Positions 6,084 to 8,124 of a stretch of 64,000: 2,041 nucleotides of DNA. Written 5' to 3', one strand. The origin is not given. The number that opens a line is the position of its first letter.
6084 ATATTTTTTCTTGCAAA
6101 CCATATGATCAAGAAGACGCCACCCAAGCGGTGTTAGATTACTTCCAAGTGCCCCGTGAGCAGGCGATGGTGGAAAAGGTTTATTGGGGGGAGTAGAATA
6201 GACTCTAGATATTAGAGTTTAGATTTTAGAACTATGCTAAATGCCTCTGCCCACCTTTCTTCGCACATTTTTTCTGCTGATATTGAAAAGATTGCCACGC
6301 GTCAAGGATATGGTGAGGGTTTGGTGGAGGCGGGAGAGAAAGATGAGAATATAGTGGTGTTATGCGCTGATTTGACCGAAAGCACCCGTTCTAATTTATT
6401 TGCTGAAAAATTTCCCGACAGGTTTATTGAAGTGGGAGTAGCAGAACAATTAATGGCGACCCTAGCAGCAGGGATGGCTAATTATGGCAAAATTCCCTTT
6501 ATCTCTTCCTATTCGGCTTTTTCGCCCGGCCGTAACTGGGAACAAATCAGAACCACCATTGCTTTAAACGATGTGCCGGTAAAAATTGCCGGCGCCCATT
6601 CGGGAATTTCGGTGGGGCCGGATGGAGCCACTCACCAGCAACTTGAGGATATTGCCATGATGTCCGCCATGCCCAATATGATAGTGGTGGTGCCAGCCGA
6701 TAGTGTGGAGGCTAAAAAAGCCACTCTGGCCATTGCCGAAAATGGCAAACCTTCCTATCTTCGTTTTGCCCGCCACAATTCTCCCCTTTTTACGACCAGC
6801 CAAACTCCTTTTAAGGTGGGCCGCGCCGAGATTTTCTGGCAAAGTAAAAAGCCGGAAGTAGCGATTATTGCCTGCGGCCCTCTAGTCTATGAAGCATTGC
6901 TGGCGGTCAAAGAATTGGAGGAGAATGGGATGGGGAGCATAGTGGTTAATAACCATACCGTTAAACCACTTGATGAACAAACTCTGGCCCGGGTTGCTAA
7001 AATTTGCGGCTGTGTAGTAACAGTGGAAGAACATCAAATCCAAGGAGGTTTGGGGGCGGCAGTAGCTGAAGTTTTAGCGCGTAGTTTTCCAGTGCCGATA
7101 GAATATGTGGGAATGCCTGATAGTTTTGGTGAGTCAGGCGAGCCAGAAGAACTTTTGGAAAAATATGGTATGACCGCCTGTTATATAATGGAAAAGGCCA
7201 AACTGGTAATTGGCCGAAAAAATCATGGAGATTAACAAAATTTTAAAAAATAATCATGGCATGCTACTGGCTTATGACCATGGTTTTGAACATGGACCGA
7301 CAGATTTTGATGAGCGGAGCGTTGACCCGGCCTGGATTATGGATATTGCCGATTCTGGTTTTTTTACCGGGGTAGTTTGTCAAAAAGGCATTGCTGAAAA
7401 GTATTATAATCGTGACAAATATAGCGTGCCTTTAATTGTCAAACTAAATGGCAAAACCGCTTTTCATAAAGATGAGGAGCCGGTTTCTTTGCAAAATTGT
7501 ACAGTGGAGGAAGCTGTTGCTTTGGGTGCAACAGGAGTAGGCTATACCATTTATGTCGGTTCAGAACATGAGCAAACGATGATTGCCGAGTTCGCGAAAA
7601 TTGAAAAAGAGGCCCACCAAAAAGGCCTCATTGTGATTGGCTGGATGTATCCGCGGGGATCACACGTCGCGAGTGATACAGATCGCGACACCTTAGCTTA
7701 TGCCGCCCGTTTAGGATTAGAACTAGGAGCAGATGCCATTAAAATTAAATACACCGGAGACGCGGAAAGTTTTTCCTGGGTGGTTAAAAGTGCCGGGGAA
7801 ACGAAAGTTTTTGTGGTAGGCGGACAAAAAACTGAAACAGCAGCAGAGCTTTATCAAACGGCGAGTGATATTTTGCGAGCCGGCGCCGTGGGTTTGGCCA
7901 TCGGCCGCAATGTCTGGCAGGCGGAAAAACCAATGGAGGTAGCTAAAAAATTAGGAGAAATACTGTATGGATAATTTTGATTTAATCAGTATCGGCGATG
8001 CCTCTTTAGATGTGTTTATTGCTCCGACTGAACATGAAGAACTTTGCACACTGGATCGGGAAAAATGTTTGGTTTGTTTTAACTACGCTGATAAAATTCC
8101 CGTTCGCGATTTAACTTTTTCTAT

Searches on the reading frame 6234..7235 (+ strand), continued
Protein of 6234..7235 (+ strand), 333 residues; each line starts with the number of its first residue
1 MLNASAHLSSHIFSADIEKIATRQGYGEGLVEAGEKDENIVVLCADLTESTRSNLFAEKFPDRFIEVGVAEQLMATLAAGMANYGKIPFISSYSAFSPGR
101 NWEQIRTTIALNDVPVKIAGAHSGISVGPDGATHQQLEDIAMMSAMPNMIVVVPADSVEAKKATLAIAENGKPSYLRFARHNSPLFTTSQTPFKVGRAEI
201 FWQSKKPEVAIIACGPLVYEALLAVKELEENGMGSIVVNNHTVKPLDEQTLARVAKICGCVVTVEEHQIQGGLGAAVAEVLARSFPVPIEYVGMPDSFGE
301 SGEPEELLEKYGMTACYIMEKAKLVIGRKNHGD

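Call 25: search_protein_families(library=pfam, proteins=[L001:5171-5710:+, L003:8968-9597:+, L007:7558-8238:+, L025:6452-6763:+, L026:9626-9988:+, L027:4085-4627:+, L033:9115-9543:+, L016:9052-9999:+, L061:4689-5114:+, L042:2174-2488:+], max_evalue=0.01)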
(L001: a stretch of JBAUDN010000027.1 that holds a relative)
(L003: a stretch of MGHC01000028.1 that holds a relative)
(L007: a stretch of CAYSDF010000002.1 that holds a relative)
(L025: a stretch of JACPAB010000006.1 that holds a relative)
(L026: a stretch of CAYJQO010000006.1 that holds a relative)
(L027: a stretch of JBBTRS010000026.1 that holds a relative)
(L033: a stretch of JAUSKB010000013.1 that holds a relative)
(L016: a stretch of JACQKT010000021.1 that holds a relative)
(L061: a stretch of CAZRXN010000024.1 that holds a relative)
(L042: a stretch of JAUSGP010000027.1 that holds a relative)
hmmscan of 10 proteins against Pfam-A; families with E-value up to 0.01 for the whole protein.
L001:5171-5710:+ (179 aa): 2 families
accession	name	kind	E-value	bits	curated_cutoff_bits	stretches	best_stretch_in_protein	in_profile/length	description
PF00293.34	NUDIX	-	6.5e-13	49.3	21.1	1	15-120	7-121/134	NUDIX domain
PF14815.12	NUDIX_4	-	9.4e-05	22.6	35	1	17-125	4-105/113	NUDIX domain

L003:8968-9597:+ (209 aa): 1 family
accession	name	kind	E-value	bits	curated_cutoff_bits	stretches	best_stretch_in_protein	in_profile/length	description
PF12686.12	DUF3800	-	4.3e-11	44.1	21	1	3-167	1-146/149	Protein of unknown function (DUF3800)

L007:7558-8238:+ (226 aa): 1 family
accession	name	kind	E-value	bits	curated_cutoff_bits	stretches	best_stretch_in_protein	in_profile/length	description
PF00571.33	CBS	-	1.7e-29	102.3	24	2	12-63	1-52/57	CBS domain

L025:6452-6763:+ (103 aa): 0 families

L026:9626-9988:+ (120 aa): 2 families
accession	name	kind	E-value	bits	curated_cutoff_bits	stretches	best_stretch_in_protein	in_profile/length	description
PF05635.17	23S_rRNA_IVP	-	2.4e-38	131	33.8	1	6-111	1-106/106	23S rRNA-intervening sequence protein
PF22296.2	bAvd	-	1.9e-05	25.5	40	1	11-113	4-104/107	bAvd-like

L027:4085-4627:+ (180 aa): 5 families
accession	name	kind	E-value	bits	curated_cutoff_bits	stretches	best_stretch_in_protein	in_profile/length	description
PF19502.5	DUF6036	-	7.8e-08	32.7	23.6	1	18-168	19-138/164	Nucleotidyltransferase of unknown function (DUF6036)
PF10706.15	Aminoglyc_resit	-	1.9e-05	25.3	21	1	9-126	4-128/149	Aminoglycoside-2''-adenylyltransferase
PF09970.15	DUF2204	-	0.0003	20.9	20.3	1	8-138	6-136/181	Nucleotidyl transferase of unknown function (DUF2204)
PF08843.17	AbiEii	-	0.00035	21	22.5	1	22-166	16-183/238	Nucleotidyl transferase AbiEii toxin, Type IV TA system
PF07377.18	DUF1493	-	0.0022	19.1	21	1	30-73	22-67/108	Protein of unknown function (DUF1493)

L033:9115-9543:+ (142 aa): 1 family
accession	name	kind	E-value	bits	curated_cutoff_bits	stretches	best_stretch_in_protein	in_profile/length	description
PF13366.12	PDDEXK_3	-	1.3e-18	67.9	22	1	24-125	2-110/117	PD-(D/E)XK nuclease superfamily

L016:9052-9999:+ (315 aa): 1 family
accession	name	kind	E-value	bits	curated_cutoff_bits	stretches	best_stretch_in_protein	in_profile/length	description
PF18920.5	DUF5671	-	1e-21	77.7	28.4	1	12-146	1-132/132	Domain of unknown function (DUF5671)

L061:4689-5114:+ (141 aa): 1 family
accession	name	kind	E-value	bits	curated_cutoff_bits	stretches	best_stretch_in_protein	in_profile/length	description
PF03479.20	PCC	-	5.5e-27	94.8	25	1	10-123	3-116/117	Plants and Prokaryotes Conserved (PCC) domain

L042:2174-2488:+ (104 aa): 1 family
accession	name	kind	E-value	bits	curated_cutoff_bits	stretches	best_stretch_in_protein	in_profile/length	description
PF05973.20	Gp49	-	2.1e-14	53.8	23.9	1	12-97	1-88/90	Phage derived protein Gp49-like (DUF891)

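Call 29: find_encoding_contigs(protein=P0002, flank=7000, max_places=2)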
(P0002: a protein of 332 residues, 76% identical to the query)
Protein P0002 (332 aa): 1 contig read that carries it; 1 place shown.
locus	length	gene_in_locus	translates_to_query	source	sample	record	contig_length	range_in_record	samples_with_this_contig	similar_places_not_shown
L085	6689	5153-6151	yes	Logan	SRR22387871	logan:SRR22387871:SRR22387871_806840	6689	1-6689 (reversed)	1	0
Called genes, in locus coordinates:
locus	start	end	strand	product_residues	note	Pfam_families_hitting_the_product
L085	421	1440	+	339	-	PF00078:RVT_1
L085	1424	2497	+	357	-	PF00044:Gp_dh_N, PF02800:Gp_dh_C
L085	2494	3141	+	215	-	PF00834:Ribul_P_3_epim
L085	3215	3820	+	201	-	PF18306:LDcluster4, PF03641:Lysine_decarbox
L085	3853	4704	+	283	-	PF00456:Transketolase_N, PF13292:DXP_synthase_N, PF00676:E1_dh (weak)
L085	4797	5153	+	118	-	PF02675:AdoMet_dc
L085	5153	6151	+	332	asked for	PF02779:Transket_pyr, PF02780:Transketolase_C, PF22613:Transketolase_C_1 (faint)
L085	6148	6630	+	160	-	PF22784:PTP-SAK, PF00782:DSPc, PF22785:Tc-R-P, PF22741:PTP-NADK (weak)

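Call 30: find_encoding_contigs(protein=P0010, flank=7000, max_places=2)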
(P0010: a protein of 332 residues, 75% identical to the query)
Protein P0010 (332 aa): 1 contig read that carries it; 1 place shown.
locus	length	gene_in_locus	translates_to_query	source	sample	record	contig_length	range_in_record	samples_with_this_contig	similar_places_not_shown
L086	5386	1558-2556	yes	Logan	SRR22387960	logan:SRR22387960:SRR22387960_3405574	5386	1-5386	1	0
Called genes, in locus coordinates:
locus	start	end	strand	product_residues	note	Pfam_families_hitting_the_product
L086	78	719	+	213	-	PF18306:LDcluster4, PF03641:Lysine_decarbox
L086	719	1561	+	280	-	PF00456:Transketolase_N, PF13292:DXP_synthase_N, PF00676:E1_dh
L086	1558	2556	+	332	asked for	PF02779:Transket_pyr, PF02780:Transketolase_C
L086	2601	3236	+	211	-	PF25231:DUF7847, PF06790:UPF0259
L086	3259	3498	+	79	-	-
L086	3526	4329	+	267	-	PF01791:DeoC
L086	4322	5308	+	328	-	PF00294:PfkB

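Call 31: find_encoding_contigs(protein=P0012, flank=8000, max_places=2)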
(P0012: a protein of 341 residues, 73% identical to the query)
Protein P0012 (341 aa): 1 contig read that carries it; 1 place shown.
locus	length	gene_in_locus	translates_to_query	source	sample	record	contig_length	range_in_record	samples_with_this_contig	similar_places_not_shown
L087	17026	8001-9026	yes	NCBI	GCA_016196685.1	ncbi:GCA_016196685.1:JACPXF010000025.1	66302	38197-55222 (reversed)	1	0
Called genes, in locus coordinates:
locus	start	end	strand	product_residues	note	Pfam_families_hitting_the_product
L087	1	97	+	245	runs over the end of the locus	PF02683:DsbD_TM, PF13386:DsbD_2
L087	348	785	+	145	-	PF13473:Cupredoxin_1, PF00127:Copper-bind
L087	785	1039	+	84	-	PF00462:Glutaredoxin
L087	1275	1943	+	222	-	PF00121:TIM, PF05690:ThiG (weak)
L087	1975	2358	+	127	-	PF05635:23S_rRNA_IVP, PF22296:bAvd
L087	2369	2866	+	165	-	PF02502:LacAB_rpiB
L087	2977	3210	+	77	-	-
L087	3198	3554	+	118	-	PF02452:PemK_toxin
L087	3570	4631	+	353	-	PF00162:PGK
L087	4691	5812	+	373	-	PF00044:Gp_dh_N, PF02800:Gp_dh_C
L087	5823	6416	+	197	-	PF00834:Ribul_P_3_epim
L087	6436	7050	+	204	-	PF18306:LDcluster4, PF03641:Lysine_decarbox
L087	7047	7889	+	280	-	PF00456:Transketolase_N, PF13292:DXP_synthase_N, PF00676:E1_dh (weak)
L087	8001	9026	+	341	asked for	PF02779:Transket_pyr, PF02780:Transketolase_C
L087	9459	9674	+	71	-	-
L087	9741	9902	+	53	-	-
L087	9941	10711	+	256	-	PF01791:DeoC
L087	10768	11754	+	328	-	PF00294:PfkB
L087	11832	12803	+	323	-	PF00389:2-Hacid_dh, PF02826:2-Hacid_dh_C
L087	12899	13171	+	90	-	-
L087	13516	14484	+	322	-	PF00561:Abhydrolase_1 (weak), PF12146:Hydrolase_4, PF12697:Abhydrolase_6, PF08538:DUF1749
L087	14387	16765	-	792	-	PF00912:Transgly, PF00905:Transpeptidase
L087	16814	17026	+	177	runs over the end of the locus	PF05635:23S_rRNA_IVP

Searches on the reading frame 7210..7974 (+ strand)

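Call 3: search_protein_families(library=pfam, proteins=[window:7210-7974:+], max_evalue=0.01)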
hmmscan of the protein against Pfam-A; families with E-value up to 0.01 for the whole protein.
window:7210-7974:+ (254 aa): 1 family
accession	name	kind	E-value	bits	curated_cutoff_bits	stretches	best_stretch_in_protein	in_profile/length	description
PF01791.15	DeoC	-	9.3e-42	143.6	23.8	1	18-238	2-229/229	DeoC/LacD family aldolase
